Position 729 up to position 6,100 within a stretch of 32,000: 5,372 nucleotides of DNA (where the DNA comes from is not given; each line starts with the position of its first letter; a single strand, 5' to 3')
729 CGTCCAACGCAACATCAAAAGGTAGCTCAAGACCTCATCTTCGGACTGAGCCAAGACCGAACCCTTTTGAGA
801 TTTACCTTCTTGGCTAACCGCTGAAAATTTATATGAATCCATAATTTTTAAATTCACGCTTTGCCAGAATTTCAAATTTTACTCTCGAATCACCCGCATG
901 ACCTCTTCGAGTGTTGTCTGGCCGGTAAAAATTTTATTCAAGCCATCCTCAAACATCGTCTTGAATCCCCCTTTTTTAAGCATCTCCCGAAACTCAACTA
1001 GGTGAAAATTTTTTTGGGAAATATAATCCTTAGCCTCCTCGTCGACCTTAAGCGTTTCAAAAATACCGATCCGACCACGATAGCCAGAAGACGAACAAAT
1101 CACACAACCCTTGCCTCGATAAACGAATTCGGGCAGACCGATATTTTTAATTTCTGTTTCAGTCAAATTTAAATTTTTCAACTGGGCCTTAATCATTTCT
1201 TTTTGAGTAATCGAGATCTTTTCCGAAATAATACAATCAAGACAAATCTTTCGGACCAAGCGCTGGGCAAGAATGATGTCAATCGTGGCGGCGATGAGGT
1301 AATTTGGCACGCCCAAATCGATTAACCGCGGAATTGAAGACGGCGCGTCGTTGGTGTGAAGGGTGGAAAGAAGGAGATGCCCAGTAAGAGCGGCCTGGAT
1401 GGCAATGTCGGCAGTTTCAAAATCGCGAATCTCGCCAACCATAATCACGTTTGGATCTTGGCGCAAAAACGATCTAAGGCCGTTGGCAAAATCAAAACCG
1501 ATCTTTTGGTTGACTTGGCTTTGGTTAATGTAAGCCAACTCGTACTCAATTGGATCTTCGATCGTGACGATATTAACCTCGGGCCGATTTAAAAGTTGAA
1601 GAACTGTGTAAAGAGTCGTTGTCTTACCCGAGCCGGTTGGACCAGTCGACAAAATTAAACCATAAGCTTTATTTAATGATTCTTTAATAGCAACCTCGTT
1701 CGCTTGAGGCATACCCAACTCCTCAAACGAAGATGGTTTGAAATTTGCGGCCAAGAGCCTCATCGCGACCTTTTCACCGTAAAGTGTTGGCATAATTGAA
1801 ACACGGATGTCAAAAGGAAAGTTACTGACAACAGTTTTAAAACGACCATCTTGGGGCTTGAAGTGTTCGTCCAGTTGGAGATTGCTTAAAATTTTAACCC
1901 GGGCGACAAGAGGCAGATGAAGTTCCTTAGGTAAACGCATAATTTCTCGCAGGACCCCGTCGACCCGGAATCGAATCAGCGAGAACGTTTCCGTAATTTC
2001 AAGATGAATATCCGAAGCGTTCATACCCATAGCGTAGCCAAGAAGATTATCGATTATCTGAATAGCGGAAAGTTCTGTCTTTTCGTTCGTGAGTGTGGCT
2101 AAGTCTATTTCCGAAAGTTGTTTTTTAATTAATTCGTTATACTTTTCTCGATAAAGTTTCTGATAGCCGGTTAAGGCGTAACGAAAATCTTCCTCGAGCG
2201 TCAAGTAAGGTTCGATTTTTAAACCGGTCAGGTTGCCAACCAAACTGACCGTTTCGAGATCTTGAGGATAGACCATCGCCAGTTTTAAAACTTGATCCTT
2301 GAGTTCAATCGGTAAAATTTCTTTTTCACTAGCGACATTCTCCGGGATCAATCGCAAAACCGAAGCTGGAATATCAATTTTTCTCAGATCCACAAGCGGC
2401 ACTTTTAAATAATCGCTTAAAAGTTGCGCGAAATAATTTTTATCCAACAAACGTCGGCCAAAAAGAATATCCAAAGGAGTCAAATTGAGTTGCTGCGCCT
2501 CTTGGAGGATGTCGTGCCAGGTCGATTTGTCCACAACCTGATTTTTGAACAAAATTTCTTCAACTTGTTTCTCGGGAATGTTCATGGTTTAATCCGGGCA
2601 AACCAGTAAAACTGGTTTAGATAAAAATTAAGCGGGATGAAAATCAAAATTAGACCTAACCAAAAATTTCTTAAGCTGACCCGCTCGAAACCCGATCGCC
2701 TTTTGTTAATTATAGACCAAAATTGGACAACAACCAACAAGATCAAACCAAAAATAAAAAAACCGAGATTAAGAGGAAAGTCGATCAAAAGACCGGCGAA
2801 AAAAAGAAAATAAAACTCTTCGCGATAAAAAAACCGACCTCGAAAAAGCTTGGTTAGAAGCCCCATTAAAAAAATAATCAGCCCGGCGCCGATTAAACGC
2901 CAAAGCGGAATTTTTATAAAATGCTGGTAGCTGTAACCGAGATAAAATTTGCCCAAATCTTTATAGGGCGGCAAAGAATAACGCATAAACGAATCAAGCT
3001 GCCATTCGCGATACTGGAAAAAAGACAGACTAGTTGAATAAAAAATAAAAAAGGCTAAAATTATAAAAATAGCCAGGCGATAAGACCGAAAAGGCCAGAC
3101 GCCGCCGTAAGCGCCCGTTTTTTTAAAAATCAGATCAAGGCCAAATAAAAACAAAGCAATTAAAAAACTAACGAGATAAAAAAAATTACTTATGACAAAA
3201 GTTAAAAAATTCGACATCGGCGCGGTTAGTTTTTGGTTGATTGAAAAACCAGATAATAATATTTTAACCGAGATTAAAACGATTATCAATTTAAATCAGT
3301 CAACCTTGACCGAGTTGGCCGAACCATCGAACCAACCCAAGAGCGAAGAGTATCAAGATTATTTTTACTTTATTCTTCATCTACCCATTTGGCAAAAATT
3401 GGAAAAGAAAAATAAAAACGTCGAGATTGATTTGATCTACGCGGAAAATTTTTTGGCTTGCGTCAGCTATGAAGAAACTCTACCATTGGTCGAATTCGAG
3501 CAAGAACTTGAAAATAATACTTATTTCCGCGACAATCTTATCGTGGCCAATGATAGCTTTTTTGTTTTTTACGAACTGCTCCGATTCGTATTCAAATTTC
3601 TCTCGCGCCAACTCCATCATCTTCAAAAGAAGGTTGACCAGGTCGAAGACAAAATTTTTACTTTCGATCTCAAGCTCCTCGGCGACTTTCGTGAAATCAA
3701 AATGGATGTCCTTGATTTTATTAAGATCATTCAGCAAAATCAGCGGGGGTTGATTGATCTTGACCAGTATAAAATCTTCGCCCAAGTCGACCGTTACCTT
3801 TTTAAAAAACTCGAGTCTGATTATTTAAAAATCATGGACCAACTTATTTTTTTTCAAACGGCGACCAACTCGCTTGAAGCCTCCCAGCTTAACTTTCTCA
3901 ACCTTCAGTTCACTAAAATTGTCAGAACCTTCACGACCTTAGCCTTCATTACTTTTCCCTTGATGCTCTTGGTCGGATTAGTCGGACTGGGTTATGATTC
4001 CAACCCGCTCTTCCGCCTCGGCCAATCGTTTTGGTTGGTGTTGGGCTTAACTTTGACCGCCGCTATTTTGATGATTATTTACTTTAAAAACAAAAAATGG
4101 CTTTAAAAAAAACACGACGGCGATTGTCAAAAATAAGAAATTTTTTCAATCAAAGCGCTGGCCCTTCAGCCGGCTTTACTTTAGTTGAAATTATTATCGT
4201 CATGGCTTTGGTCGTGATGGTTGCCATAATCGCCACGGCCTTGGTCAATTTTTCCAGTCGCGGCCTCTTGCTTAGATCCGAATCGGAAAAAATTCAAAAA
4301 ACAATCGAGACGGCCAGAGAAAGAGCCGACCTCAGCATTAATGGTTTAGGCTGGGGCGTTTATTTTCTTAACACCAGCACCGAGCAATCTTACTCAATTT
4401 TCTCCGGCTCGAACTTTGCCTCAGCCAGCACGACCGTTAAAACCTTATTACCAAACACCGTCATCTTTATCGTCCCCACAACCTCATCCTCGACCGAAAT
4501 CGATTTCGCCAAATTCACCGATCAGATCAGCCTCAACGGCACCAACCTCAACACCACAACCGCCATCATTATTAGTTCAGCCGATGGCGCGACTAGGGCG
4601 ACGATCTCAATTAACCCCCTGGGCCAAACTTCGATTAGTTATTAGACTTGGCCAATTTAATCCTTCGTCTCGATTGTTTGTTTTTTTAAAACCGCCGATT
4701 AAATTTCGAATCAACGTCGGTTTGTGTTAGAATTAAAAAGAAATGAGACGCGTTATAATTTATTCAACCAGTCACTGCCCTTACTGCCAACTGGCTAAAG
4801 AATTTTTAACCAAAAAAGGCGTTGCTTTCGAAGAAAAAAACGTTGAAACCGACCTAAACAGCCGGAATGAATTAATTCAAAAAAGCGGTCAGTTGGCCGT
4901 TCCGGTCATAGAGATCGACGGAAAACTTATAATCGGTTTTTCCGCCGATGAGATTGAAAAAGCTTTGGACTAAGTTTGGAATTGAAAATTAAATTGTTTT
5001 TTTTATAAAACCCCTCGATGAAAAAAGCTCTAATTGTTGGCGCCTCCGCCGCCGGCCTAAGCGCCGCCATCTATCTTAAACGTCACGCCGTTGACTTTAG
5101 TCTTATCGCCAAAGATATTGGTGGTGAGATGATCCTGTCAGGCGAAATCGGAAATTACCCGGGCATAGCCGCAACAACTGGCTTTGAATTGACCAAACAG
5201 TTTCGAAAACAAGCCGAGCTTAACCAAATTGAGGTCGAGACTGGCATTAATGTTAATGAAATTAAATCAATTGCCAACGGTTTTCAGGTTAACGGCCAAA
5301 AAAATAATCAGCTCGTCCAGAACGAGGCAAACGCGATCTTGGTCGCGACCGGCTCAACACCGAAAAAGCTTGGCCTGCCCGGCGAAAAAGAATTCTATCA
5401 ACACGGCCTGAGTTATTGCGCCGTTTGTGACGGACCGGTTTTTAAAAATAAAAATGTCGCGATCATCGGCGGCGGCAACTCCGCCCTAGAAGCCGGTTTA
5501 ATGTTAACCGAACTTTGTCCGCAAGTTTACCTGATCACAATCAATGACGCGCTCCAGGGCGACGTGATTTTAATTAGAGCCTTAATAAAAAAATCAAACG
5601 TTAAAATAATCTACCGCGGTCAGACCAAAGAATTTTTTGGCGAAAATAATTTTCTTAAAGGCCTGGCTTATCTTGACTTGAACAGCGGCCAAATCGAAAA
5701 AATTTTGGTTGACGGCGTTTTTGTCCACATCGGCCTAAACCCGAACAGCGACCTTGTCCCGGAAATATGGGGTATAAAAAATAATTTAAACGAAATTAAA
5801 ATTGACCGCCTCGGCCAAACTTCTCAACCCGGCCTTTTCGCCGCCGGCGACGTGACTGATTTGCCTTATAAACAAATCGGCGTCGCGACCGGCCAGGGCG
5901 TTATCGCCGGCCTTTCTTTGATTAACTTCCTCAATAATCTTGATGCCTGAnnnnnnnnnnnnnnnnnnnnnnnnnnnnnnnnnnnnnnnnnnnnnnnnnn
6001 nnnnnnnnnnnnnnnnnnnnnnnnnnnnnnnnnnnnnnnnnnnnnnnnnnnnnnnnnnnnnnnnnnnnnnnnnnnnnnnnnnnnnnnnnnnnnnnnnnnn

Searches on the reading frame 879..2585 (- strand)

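Call 49: search_protein_families(library=pfam, proteins=[window:879-2585:-], max_evalue=0.001)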
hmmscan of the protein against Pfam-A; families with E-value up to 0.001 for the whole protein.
window:879-2585:- (568 aa): 2 families
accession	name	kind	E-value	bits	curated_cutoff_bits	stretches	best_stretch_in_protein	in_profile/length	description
PF00437.27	T2SSE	-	2.9e-120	401.7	24.9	1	173-564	7-370/370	Type II/IV secretion system protein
PF05157.20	MshEN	-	4.2e-16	59.1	23.1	1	61-142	2-84/90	MshEN domain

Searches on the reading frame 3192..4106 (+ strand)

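Call 49: search_protein_families(library=pfam, proteins=[window:3192-4106:+], max_evalue=0.001)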
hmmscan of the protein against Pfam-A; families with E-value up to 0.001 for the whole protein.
window:3192-4106:+ (304 aa): 1 family
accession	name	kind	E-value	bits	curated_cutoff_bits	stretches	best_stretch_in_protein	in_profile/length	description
PF01544.23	CorA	-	3.5e-26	92.6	27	1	17-299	9-291/292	CorA-like Mg2+ transporter protein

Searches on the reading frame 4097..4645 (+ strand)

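Call 49: search_protein_families(library=pfam, proteins=[window:4097-4645:+], max_evalue=0.001)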
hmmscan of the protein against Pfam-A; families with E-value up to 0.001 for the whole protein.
window:4097-4645:+ (182 aa): 1 family
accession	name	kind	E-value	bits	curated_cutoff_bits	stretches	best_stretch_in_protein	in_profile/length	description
PF07963.17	N_methyl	-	6.7e-05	22.7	21.2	1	24-46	4-26/27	Prokaryotic N-terminal methylation motif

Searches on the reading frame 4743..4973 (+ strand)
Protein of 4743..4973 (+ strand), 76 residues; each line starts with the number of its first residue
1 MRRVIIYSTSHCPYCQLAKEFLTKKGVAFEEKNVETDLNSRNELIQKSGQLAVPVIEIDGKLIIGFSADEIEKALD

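Call 50: search_protein_families(library=pfam, proteins=[window:4743-4973:+], max_evalue=0.01)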
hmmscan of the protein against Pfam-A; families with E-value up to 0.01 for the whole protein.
window:4743-4973:+ (76 aa): 6 families
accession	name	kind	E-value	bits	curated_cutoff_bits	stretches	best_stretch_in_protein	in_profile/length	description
PF00462.30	Glutaredoxin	-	1.8e-18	66.9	22.9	1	4-63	1-60/60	Glutaredoxin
PF13417.12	GST_N_3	-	3.4e-08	34.2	22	1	7-64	2-58/75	Glutathione S-transferase, N-terminal domain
PF05768.20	Glrx-like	-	2.7e-05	24.8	26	1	3-61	1-60/77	Glutaredoxin-like domain (DUF836)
PF13409.12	GST_N_2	-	0.00012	23.1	25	1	11-66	1-60/70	Glutathione S-transferase, N-terminal domain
PF13192.12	Thioredoxin_3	-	0.00031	21.2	24.8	1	6-64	5-61/76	Thioredoxin domain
PF03960.21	ArsC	-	0.0068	17.1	24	0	19-73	20-78/79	ArsC family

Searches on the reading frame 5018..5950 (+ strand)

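Call 49: search_protein_families(library=pfam, proteins=[window:5018-5950:+], max_evalue=0.001)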
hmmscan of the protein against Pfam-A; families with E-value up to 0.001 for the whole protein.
window:5018-5950:+ (310 aa): 4 families
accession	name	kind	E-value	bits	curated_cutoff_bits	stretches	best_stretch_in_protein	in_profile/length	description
PF07992.20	Pyr_redox_2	-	1.5e-41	143.2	26.1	1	3-294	2-291/291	Pyridine nucleotide-disulphide oxidoreductase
PF13738.12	Pyr_redox_3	-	3.2e-18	66.4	30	1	55-193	80-217/305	Pyridine nucleotide-disulphide oxidoreductase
PF00070.33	Pyr_redox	-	7.7e-09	36.4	22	1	146-206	1-66/82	Pyridine nucleotide-disulphide oxidoreductase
PF03486.20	HI0933_like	-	0.00024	21.1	50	0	58-114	111-165/244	HI0933-like protein Rossmann domain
